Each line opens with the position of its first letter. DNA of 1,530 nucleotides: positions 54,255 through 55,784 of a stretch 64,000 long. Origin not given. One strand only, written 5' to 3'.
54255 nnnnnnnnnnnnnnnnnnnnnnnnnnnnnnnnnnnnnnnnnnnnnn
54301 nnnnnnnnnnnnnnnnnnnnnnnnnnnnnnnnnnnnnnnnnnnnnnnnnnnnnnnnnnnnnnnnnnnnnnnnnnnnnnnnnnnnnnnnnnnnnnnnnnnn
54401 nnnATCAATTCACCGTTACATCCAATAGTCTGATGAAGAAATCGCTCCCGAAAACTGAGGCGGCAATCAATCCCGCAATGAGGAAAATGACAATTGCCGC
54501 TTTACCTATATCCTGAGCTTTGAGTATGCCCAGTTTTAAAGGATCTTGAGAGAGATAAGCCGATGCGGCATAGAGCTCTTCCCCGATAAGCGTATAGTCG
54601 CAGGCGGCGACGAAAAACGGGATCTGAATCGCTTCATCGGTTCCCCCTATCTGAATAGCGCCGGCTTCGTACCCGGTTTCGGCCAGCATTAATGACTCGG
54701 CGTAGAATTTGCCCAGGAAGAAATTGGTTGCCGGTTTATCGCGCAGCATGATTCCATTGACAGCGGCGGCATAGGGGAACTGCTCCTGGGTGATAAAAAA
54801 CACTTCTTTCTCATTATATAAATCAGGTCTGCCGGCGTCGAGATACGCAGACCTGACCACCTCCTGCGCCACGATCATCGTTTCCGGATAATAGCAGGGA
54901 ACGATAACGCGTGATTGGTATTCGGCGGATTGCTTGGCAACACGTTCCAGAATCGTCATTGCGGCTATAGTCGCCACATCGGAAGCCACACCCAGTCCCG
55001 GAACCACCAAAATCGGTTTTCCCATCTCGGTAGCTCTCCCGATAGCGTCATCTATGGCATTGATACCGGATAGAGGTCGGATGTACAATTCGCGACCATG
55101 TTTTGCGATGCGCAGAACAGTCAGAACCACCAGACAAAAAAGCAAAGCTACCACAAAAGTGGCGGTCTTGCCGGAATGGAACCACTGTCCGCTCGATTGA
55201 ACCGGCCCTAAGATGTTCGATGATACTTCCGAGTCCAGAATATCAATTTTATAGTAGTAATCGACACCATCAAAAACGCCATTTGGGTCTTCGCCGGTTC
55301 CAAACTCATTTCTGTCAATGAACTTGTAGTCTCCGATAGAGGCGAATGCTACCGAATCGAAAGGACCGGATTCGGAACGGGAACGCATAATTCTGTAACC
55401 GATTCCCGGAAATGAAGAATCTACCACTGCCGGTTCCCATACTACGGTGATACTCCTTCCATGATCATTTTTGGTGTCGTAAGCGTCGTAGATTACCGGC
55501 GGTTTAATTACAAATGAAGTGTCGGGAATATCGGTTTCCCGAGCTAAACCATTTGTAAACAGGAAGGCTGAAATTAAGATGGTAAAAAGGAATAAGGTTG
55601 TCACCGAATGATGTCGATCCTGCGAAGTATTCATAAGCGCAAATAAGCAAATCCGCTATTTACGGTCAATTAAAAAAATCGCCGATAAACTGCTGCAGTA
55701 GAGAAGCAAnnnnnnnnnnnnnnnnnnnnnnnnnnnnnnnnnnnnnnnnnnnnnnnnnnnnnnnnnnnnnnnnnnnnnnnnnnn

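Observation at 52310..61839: cAMP-signalling gene train: cNMP-binding PAS histidine kinase, tandem cyclase-STAND-TPR protein and four translationally coupled membrane proteins of unknown family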

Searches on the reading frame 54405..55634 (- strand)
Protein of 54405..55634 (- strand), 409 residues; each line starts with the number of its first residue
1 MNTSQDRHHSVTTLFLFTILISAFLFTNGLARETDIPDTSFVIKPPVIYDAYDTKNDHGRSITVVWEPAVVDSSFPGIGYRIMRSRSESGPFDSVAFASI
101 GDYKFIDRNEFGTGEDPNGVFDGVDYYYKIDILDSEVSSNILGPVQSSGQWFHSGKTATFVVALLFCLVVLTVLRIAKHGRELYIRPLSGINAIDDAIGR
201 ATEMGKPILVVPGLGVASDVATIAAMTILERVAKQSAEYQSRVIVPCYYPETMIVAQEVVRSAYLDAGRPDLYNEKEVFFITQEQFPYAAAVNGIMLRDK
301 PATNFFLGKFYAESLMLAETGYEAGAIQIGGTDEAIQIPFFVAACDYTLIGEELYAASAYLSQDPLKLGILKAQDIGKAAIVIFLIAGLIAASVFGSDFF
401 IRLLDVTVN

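Call 4: search_protein_families(library=pfam, proteins=[window:54405-55634:-], max_evalue=0.1)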
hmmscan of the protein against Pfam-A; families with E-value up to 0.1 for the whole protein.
window:54405-55634:- (409 aa): 1 family
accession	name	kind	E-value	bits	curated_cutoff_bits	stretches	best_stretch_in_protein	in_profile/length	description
PF20539.3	DUF6754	-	2.4e-111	371.4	27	1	149-395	3-249/257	Domain of unknown function (DUF6754)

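Call 5: search_protein_families(library=ncbifam, proteins=[window:54405-55634:-], max_evalue=0.1)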
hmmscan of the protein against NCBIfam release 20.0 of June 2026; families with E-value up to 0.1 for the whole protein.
window:54405-55634:- (409 aa): 1 family
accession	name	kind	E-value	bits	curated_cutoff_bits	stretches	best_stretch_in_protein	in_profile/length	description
NF052428.1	DNABindDRA0282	PfamEq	0.022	13.4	800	1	62-99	216-251/502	DRA0282 family DNA-binding protein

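Call 7: find_related_loci(query=window:54405-55634:-, collection=genome_contigs, flank=10000)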
Query window:54405-55634:- (409 aa) in genome_contigs; peptide patterns used: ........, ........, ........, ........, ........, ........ (x = any residue, [..] = any of these).
62 stretches matched a pattern; 14 encode a relative of the query (tblastn E <= 1e-3); 14 distinct loci.
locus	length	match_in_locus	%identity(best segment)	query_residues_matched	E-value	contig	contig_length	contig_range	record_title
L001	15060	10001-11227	91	1-409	0e+0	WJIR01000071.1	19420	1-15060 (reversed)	MAG: Candidatus Zixiibacteriota bacterium isolate Bin_336 k141_1067078, whole genome shotgun sequence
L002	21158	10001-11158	66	14-408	2e-171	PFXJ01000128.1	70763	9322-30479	MAG: candidate division Zixibacteria bacterium CG_4_9_14_3_um_filter_46_8 CG_4_9_14_3_um_filter_150_scaffold_418_c, whol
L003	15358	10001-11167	63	8-409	4e-169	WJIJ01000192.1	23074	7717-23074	MAG: Candidatus Zixiibacteriota bacterium isolate Bin_366 k141_3886319, whole genome shotgun sequence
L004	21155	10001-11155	48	7-403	2e-105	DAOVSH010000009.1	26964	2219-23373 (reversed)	MAG TPA_asm: Candidatus Cloacimonadota bacterium isolate CSMAG_1622 CSMAG_1622_k141_1216534_length_26964_cov_31.2882, wh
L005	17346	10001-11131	46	16-394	5e-103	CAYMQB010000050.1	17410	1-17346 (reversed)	MAG TPA_asm: uncultured bacterium isolate binchicken_co228_479 genome assembly, contig: NODE_4546_length_17410_cov_45.68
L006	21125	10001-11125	45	16-404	8e-102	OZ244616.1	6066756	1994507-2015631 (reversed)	MAG: Candidatus Poribacteria bacterium isolate e5250d40-67f0-410b-965f-0d198546f1b0 genome assembly, chromosome: 1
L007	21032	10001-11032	47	51-404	2e-99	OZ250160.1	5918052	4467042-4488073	MAG: Candidatus Poribacteria bacterium isolate 8ae7ebc5-6e71-4186-9c0c-d873ebd224b0 genome assembly, chromosome: 1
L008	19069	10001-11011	46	44-389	3e-99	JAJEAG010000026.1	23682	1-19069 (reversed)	MAG: Candidatus Poribacteria bacterium isolate jk18x7bins.36 k141_1985314, whole genome shotgun sequence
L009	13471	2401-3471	46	19-389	5e-99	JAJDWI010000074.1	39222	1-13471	MAG: Candidatus Poribacteria bacterium isolate jk18x25bins.18 k141_881388, whole genome shotgun sequence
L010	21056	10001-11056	45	43-405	1e-95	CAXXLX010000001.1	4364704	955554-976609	MAG: Candidatus Poribacteria bacterium isolate 1c23486e-f1bb-4f7c-a5ff-9ffc904aba33 genome assembly, contig: contig_1, w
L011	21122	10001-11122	44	16-404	6e-94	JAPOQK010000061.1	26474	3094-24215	MAG: Candidatus Poribacteria bacterium isolate APA_bin_83 c_000000055348, whole genome shotgun sequence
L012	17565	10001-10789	53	132-394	9e-87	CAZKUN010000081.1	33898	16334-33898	MAG TPA_asm: uncultured Armatimonadia bacterium isolate SRP308112_co1_172 genome assembly, contig: NODE_1585_length_3389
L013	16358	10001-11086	42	46-393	8e-88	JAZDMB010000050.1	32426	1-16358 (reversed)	MAG: Planctomycetota bacterium isolate MEGAHIT-group-0.630 k141_2861192, whole genome shotgun sequence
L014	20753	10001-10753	52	144-396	2e-82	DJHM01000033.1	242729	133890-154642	MAG TPA_asm: Latescibacteria bacterium UBA6620 UBA6620_contig_10471, whole genome shotgun sequence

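Call 11: find_homologous_proteins(query=window:54405-55634:-, max_evalue=0.00001)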
Query window:54405-55634:- (409 aa): 7991 proteins with E <= 0.00001 among 8000 candidates; the best 120 are listed.
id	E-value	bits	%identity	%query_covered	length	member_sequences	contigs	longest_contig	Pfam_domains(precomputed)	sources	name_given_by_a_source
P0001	5.8e-268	906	100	100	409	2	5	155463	PF20539.4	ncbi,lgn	-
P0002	2.3e-166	572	70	90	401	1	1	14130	PF20539.4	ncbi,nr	ncbi:MAG: hypothetical protein GY855_00840 [candidate division Zixibacteria bacterium]|nr:hypothetic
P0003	1.5e-163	563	66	97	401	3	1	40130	PF20539.4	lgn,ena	-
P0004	6.9e-161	554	66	97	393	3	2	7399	PF20539.4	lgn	-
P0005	4.0e-160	551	63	98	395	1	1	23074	PF20539.4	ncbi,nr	ncbi:MAG: hypothetical protein GF307_14615 [candidate division Zixibacteria bacterium]|nr:hypothetic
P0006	3.8e-159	548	71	87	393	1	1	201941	PF20539.4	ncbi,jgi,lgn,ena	-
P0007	1.5e-157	543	64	96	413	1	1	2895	PF20539.4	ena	-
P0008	1.2e-132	461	59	89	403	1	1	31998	PF20539.4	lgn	-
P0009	4.4e-132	459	60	89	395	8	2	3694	PF20539.4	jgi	-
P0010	1.8e-129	450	57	89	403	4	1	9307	PF20539.4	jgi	jgi:hypothetical protein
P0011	5.0e-126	439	57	89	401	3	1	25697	PF20539.4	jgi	jgi:hypothetical protein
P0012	6.9e-125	435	57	89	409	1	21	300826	PF20539.4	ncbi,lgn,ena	-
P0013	4.2e-124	433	54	98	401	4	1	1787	PF20539.4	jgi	-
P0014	2.7e-123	430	56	90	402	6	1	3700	PF20539.4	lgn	-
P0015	1.2e-122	428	56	89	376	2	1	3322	PF20539.4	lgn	-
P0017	1.6e-122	427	54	89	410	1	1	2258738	PF20539.4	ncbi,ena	-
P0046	1.8e-118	414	53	94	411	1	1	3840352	PF20539.4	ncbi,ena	-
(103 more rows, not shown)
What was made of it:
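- At least 7991 clusters at 90% identity for M1 (call 11).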

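Call 17: search_solved_structures(query=A1, max_evalue=1)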
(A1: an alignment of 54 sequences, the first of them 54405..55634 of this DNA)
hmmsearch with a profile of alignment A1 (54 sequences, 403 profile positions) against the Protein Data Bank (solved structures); distinct sequences matched with E-value up to 1: 2.
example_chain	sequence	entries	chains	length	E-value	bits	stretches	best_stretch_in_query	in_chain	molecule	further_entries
3lpw_A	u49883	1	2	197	0.0041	19.4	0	25-102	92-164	A77-A78 domain from Titin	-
2yux_A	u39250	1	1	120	0.2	13.8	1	46-96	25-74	Myosin-binding protein C, slow-type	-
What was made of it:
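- On Fibronectin type III domain: A weak profile hit to titin FN3 (call 17).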

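Call 20: find_encoding_contigs(protein=P0001, flank=10000, max_places=3)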
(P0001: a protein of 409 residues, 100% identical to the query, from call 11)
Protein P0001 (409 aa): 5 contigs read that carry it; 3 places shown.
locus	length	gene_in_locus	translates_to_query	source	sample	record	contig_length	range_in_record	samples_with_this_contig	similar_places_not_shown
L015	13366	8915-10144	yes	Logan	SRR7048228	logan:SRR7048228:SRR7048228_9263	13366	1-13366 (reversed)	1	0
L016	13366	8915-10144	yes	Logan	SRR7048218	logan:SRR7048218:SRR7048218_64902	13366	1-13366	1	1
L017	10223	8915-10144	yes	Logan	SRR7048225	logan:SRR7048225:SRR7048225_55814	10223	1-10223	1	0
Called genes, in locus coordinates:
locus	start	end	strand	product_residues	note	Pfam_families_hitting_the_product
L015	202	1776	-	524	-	PF07224:Chlorophyllase (weak), PF12740:PETase, PF12146:Hydrolase_4 (faint), PF18962:Por_Secre_tail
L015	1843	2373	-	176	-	PF00004:AAA (faint), PF01926:MMR_HSR1 (weak), PF03266:NTPase_1, PF13238:AAA_18 (weak), PF13401:AAA_22 (weak)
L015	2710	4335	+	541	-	PF00027:cNMP_binding, PF00989:PAS, PF08448:PAS_4, PF13426:PAS_9, PF02518:HATPase_c, PF14501:HATPase_c_5 (weak)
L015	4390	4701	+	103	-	PF11750:DUF3307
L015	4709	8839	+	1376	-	PF00211:Guanylate_cyc, PF13191:AAA_16, PF00515:TPR_1 (faint), PF07719:TPR_2 (faint), PF13424:TPR_12, PF14938:SNAP, PF13374:TPR_10 (weak), PF13424:TPR_12, +5 more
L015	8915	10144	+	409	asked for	PF20539:DUF6754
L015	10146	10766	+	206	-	-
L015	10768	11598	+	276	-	-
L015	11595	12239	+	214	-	-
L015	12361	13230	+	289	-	PF01149:Fapy_DNA_glyco, PF06831:H2TH, PF06827:zf-FPG_IleRS (weak)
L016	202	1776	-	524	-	PF07224:Chlorophyllase (weak), PF12740:PETase, PF12146:Hydrolase_4 (faint), PF18962:Por_Secre_tail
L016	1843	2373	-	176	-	PF00004:AAA (weak), PF01926:MMR_HSR1 (weak), PF03266:NTPase_1, PF13401:AAA_22 (weak)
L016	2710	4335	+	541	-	PF00027:cNMP_binding, PF00989:PAS, PF08448:PAS_4, PF13426:PAS_9, PF02518:HATPase_c, PF14501:HATPase_c_5 (weak)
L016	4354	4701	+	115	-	PF11750:DUF3307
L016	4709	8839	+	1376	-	PF00211:Guanylate_cyc, PF13191:AAA_16, PF00515:TPR_1 (faint), PF07719:TPR_2 (faint), PF13424:TPR_12, PF14938:SNAP, PF13374:TPR_10 (weak), PF13424:TPR_12, +5 more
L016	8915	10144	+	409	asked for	PF20539:DUF6754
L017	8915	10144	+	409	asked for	PF20539:DUF6754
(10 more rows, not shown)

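Call 21: find_encoding_contigs(protein=P0006, flank=10000, max_places=2)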
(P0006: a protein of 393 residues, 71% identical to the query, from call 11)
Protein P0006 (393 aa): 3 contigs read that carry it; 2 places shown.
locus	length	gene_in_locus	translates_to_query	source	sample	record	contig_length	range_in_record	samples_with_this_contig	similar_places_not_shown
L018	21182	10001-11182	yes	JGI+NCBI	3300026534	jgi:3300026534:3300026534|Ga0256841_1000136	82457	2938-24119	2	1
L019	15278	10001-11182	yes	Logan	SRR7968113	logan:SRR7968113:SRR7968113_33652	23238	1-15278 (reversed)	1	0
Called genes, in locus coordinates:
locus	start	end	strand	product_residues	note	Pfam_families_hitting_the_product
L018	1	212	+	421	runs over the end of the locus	-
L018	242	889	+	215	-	PF02665:Nitrate_red_gam (weak)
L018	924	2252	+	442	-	PF00037:Fer4 (faint), PF13183:Fer4_8, PF13534:Fer4_17 (weak), PF02754:CCG (weak)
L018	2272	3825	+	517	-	PF02085:Cytochrom_CIII, PF14522:Cytochrome_C7 (faint), PF02085:Cytochrom_CIII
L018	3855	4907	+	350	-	PF00037:Fer4 (faint), PF12797:Fer4_2 (faint), PF12837:Fer4_6 (faint), PF12838:Fer4_7 (faint), PF13187:Fer4_9 (faint), PF13247:Fer4_11, PF13237:Fer4_10 (weak)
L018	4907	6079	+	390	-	PF03916:NrfD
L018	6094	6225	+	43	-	PF28260:DVU_0533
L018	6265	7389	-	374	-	PF12801:Fer4_5, PF12837:Fer4_6 (faint), PF12838:Fer4_7 (faint), PF13183:Fer4_8 (faint), PF12801:Fer4_5 (weak), PF13237:Fer4_10, PF13746:Fer4_18, PF14697:Fer4_21 (weak), +2 more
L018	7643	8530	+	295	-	PF01073:3Beta_HSD, PF01370:Epimerase, PF04321:RmlD_sub_bind (faint), PF05368:NmrA, PF07993:NAD_binding_4 (faint), PF13460:NAD_binding_10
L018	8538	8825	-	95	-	PF08734:GYD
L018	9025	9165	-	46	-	-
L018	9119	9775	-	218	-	PF13489:Methyltransf_23, PF01209:Ubie_methyltran, PF07021:MetW, PF02390:Methyltransf_4, PF13847:Methyltransf_31, PF08241:Methyltransf_11, PF08242:Methyltransf_12, PF13649:Methyltransf_25, +1 more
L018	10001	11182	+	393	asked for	PF20539:DUF6754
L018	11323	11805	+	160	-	-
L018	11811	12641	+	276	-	-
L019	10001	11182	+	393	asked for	PF20539:DUF6754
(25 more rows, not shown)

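Call 23: find_encoding_contigs(protein=P0046, flank=10000, max_places=1)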
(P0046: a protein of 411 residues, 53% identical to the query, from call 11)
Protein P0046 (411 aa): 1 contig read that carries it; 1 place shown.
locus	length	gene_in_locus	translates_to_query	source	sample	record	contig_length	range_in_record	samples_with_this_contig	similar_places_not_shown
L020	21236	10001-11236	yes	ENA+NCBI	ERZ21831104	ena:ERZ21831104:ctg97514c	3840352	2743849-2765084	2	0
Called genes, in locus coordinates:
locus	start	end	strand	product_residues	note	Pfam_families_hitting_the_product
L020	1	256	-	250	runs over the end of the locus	-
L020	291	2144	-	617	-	PF13941:MutL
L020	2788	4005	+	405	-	PF20539:DUF6754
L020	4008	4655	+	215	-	-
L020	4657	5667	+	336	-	-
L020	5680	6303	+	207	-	-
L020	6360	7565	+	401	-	PF20539:DUF6754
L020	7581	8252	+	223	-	-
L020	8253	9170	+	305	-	-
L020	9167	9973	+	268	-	-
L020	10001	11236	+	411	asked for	PF20539:DUF6754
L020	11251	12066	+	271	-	-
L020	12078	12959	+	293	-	-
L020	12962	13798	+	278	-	-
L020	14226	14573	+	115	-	-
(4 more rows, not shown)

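Call 24: find_encoding_contigs(protein=P0017, flank=10000, max_places=1)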
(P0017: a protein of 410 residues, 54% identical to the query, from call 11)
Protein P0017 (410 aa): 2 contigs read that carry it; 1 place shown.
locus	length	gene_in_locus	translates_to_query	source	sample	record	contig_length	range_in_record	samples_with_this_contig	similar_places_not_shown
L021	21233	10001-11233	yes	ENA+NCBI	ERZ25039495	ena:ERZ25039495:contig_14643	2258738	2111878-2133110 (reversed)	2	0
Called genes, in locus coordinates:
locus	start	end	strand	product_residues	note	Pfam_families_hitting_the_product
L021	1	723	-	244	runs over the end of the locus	-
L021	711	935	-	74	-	-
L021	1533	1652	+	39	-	-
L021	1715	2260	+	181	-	-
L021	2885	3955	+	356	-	PF20539:DUF6754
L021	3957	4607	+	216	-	-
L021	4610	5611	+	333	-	-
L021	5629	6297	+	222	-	-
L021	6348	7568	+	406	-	PF20539:DUF6754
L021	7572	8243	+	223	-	-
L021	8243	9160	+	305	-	-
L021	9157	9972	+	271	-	-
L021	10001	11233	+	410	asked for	PF20539:DUF6754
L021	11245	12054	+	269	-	-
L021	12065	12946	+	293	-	-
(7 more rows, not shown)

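Call 26: predict_structure(alignment_id=A1)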
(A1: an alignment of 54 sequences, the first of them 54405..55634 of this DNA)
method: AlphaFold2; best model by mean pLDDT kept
length: 409 residues; sequences in the alignment: 54
mean_pLDDT: 70.6   pTM: 0.53
mean pLDDT of the five models: 70.6, 69.3, 69.0, 69.0, 67.4
residues with pLDDT >= 90: 98; 70-90: 142; 50-70: 77; < 50: 92
segments of 3 or more residues with pLDDT < 50: 1-9, 30-35, 200-215, 301-349, 406-409
pLDDT, mean of each block of 10 residues (from residue 1): 45 75 62 46 92 93 96 86 96 96 93 78 97 94 95 80 81 81 60 51 36 46 72 81 77 84 93 88 59 62 41 33 34 34 39 59 68 77 80 81 55
secondary structure, 60 per line:
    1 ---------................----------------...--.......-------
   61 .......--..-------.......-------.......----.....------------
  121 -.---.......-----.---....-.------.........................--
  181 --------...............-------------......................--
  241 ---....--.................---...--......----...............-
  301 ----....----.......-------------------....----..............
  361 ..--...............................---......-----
elements in order: H10-25 E42-44 E47-53 E61-67 E79-85 E93-99 E104-108 E126-132 E142-145 H154-178 H189-203 H217-238 E244-247 H250-266 E278-280 H285-299 E305-308 H313-319 E339-342 H347-362 H365-395 H399-404
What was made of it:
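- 54405..55634 (-): M1. Signal peptide or anchor (13-31), extracytoplasmic FN3 (about 42-145), TM (154-178), cytoplasmic alpha/beta DUF6754 domain with near-invariant motifs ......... (199-207) and GGTDE (330-334), then a C-terminal TM (365-395). AF2 model, call 26.
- On Fibronectin type III domain: AF2 residues about 42-145 have pLDDT above 90 (call 26).
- FN3 lies only about 8 residues from the membrane helix (call 26), which is poor geometry for adhesion.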

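Call 31: fold_search(model_id=the predicted structure, library=pdb)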
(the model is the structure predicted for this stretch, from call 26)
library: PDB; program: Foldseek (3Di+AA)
matches with E <= 10: 1169; with E <= 0.001: 11
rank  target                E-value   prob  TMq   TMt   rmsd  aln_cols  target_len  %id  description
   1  1x5k_MODEL_1_A        1.4e-04  1.00  0.20  0.56   9.8       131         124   14  The solution structure of the sixth fibronectin type III domain of human Neogenin (released 2005-11-15)
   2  4o00_B                1.7e-04  1.00  0.19  0.66   3.6       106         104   21  Crystal structure of the Titin A-band domain A3 (released 2014-12-24)
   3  8oiy_E                2.2e-04  1.00  0.20  0.67   4.0       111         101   20  Crystal structure of the R15908H missense variant of titin domain Fn3-3 (released 2023-08-23)
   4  4o00_A                2.8e-04  1.00  0.20  0.68   3.9       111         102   18  Crystal structure of the Titin A-band domain A3 (released 2014-12-24)
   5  8ot5_E                4.7e-04  1.00  0.17  0.57   5.3       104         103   19  Crystal structure of the titin domain Fn3-85 (released 2023-08-23)
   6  8oiy_B                5.8e-04  1.00  0.19  0.65   4.0       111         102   21  Crystal structure of the R15908H missense variant of titin domain Fn3-3 (released 2023-08-23)
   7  8os3                  5.8e-04  1.00  0.19  0.60   4.5       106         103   18  Crystal structure of the titin domain Fn3-11 (released 2023-08-23)
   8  8oiy_A                6.5e-04  1.00  0.19  0.66   3.9       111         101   21  Crystal structure of the R15908H missense variant of titin domain Fn3-3 (released 2023-08-23)
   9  6z3m_E                8.1e-04  1.00  0.20  0.36   4.4       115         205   18  Repulsive Guidance Molecule B (RGMB) in complex with Growth Differentiation Factor 5 (GDF5) and Neogenin 1 (NEO1). (released 2020-07-01)
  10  8oty_B                8.5e-04  1.00  0.18  0.60   4.4       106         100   13  Crystal structure of the titin domain Fn3-90 (released 2023-08-23)
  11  4bq6_A                9.5e-04  1.00  0.20  0.36   4.5       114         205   18  Crystal structure of the RGMB-NEO1 complex form 1 (released 2013-06-12)
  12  8orl_A                1.1e-03  1.00  0.18  0.57   5.0       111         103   14  Crystal structure of the S23226G missense variant of titin domain Fn3-56 (released 2023-08-23)
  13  8oiy_F                1.1e-03  1.00  0.19  0.65   4.0       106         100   21  Crystal structure of the R15908H missense variant of titin domain Fn3-3 (released 2023-08-23)
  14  8osd_A                1.1e-03  1.00  0.18  0.58   4.4       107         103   14  Crystal structure of the titin domain Fn3-49 (released 2023-08-23)
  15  8omw                  1.2e-03  1.00  0.18  0.57   4.6       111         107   17  Crystal structure of the titin domain Fn3-20 (released 2023-08-23)
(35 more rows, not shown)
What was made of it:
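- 54405..55634 (-): Foldseek FN3 hits, call 31.
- On Fibronectin type III domain: The top Foldseek hits (all 50 listed; 11 at E<=1e-3) are FN3 domains, with target TM-scores up to 0.68 (call 31).
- Checked: Its N-terminal domain is FN3 by fold (calls 26, 31).
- Tried and rejected: The M1 model was swamped by FN3 hits (call 31).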
